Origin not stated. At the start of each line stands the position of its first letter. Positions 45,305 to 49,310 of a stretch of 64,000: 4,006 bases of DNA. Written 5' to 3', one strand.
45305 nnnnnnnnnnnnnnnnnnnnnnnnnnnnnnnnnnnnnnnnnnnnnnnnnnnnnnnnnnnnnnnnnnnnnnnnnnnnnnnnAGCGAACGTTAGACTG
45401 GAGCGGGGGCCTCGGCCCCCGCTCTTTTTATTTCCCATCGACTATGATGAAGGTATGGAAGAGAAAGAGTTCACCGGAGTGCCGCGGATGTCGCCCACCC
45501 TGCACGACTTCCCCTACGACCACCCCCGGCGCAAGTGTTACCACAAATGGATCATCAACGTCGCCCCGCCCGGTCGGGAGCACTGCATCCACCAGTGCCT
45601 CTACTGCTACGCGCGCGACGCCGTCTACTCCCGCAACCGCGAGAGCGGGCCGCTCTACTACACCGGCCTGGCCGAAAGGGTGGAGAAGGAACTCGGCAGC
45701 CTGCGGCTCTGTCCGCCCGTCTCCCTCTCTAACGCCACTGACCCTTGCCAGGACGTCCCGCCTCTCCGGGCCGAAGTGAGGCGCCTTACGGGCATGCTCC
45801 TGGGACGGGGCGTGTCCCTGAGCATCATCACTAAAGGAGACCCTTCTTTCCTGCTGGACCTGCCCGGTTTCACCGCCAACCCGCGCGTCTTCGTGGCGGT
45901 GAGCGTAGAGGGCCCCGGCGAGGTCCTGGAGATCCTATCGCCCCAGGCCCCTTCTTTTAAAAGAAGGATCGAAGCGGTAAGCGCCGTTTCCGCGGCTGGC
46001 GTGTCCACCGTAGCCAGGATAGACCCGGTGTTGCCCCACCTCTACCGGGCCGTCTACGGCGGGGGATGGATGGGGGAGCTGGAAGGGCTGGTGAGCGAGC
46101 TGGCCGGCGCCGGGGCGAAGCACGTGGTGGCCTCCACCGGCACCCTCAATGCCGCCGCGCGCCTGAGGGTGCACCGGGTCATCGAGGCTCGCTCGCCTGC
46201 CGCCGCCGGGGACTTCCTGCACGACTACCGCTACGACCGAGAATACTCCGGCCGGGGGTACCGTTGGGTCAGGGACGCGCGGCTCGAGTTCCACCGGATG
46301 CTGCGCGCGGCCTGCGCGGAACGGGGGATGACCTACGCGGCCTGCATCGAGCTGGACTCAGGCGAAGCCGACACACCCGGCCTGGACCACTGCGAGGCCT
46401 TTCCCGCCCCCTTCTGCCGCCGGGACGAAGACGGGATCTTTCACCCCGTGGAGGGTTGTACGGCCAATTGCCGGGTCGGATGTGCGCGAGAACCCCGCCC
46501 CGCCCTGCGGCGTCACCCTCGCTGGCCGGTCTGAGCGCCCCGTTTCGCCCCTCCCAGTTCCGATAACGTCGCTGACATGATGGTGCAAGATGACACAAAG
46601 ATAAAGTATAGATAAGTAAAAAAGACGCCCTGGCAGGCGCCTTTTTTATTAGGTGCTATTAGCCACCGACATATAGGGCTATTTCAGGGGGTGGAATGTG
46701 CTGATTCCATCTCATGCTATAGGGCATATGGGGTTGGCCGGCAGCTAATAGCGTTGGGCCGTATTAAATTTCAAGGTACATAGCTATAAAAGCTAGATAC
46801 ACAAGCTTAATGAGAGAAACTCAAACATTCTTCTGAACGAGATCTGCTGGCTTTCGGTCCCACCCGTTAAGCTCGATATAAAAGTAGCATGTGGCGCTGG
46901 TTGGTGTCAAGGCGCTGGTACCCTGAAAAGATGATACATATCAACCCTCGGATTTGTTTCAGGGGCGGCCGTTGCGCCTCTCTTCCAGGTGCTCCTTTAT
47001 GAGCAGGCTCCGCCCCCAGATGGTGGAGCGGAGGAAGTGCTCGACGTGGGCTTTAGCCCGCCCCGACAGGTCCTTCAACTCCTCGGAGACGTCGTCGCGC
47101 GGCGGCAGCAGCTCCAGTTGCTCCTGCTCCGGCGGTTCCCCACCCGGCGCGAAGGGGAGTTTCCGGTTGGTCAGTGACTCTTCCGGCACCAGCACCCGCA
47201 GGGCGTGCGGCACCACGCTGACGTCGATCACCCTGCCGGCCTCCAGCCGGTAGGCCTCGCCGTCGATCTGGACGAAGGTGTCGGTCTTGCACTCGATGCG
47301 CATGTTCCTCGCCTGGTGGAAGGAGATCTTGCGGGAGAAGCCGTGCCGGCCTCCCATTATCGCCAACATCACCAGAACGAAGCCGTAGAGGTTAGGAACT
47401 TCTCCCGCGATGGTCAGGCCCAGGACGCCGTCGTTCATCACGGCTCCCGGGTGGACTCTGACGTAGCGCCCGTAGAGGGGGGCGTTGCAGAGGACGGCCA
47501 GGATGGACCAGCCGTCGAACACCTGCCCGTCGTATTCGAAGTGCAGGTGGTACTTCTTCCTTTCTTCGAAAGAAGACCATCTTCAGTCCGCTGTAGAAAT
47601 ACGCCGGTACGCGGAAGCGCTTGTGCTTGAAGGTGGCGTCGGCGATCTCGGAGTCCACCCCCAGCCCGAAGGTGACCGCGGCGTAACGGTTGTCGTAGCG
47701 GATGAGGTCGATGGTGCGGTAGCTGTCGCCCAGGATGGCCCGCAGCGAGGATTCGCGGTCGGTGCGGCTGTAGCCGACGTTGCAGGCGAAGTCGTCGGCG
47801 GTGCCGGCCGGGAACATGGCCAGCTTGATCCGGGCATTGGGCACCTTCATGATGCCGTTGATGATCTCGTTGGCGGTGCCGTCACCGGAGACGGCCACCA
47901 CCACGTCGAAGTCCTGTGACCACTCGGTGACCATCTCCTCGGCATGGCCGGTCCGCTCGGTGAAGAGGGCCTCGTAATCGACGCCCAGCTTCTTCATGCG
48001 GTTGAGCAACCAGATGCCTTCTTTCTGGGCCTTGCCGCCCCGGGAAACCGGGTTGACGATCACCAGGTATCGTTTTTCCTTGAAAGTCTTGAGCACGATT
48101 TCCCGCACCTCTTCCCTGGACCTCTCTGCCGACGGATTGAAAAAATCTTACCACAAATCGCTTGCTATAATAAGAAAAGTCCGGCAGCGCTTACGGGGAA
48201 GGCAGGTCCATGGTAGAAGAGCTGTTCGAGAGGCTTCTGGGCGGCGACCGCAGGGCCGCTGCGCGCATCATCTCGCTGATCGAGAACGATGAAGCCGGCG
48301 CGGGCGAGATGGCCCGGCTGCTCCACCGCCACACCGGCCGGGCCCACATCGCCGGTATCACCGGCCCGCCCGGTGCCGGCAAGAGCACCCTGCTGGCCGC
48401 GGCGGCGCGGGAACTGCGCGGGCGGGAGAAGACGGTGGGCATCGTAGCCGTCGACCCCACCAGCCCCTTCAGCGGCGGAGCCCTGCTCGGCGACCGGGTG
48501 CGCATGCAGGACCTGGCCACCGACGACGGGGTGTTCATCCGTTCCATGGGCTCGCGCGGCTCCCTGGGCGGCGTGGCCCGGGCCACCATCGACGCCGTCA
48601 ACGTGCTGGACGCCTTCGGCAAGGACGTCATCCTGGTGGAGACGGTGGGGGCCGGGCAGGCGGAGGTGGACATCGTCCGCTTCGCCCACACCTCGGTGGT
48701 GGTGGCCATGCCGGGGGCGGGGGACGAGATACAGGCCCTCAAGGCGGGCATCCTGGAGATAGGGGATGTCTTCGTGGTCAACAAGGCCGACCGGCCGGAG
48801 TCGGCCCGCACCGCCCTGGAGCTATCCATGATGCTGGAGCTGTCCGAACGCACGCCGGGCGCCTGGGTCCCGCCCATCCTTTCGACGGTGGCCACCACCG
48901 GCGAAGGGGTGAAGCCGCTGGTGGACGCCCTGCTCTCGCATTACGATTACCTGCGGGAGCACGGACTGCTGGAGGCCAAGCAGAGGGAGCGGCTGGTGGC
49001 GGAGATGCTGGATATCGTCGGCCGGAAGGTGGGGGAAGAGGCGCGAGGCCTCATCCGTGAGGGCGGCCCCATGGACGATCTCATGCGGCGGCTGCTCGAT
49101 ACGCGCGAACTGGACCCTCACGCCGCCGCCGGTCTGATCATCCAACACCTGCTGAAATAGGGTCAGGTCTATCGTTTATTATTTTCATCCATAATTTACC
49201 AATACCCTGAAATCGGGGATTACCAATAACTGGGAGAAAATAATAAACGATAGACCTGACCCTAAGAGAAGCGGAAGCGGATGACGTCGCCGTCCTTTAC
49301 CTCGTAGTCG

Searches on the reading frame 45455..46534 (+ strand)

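Call 35: search_protein_families(library=pfam, proteins=[window:45455-46534:+], max_evalue=0.001)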
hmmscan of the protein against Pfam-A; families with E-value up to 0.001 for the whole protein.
window:45455-46534:+ (359 aa): 1 family
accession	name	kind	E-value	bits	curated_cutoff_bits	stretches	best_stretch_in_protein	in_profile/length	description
PF04055.27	Radical_SAM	-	8.7e-05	23.2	29.5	1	44-189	7-148/166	Radical SAM superfamily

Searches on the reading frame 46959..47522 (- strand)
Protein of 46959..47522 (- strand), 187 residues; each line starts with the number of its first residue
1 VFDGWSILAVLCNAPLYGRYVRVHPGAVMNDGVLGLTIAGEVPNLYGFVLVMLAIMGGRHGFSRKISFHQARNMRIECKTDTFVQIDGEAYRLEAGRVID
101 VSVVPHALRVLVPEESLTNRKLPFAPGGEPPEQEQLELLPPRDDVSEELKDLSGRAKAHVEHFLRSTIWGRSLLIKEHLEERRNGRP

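Call 35: search_protein_families(library=pfam, proteins=[window:46959-47522:-], max_evalue=0.001)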
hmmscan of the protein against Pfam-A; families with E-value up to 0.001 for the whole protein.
window:46959-47522:- (187 aa): 1 family
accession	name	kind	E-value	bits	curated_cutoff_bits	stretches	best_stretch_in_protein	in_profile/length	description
PF19279.4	YegS_C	-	1.2e-12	48.3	27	1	7-112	57-158/158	YegS C-terminal NAD kinase beta sandwich-like domain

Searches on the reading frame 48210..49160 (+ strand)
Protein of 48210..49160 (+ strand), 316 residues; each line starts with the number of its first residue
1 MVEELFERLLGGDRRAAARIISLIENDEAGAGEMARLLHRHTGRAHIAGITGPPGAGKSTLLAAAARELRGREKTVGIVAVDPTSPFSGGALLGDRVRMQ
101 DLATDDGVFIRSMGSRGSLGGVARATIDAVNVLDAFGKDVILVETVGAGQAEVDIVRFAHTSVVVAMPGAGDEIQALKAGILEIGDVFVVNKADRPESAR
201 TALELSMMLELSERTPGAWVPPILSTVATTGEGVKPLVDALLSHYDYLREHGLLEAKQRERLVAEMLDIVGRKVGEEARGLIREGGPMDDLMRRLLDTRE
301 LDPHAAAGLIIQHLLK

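Call 35: search_protein_families(library=pfam, proteins=[window:48210-49160:+], max_evalue=0.001)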
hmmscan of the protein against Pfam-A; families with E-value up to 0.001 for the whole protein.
window:48210-49160:+ (316 aa): 8 families
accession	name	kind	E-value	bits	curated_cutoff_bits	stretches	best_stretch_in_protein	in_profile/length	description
PF03308.22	MeaB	-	1.6e-90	303.3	23.1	1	18-276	2-266/273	Methylmalonyl Co-A mutase-associated GTPase MeaB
PF02492.25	cobW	-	2.3e-05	24.5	20.7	0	48-76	3-30/180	CobW/HypB/UreG, nucleotide-binding domain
PF13191.12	AAA_16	-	4.8e-05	24.4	32.6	1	36-75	14-54/167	AAA ATPase domain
PF13401.12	AAA_22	-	0.00056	20.7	27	0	46-94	6-52/130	AAA domain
PF00005.33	ABC_tran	-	0.00067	20.7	25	0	45-77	11-43/137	ABC transporter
PF00009.33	GTP_EFTU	-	0.00069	19.7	26.5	0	184-244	122-185/188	Elongation factor Tu GTP binding domain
PF13604.12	AAA_30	-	0.00078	19.7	27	0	42-80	15-53/191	AAA domain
PF25199.1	nSTAND_NTPase5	-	0.00084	19.6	34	0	40-80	36-77/145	Novel STAND NTPase 5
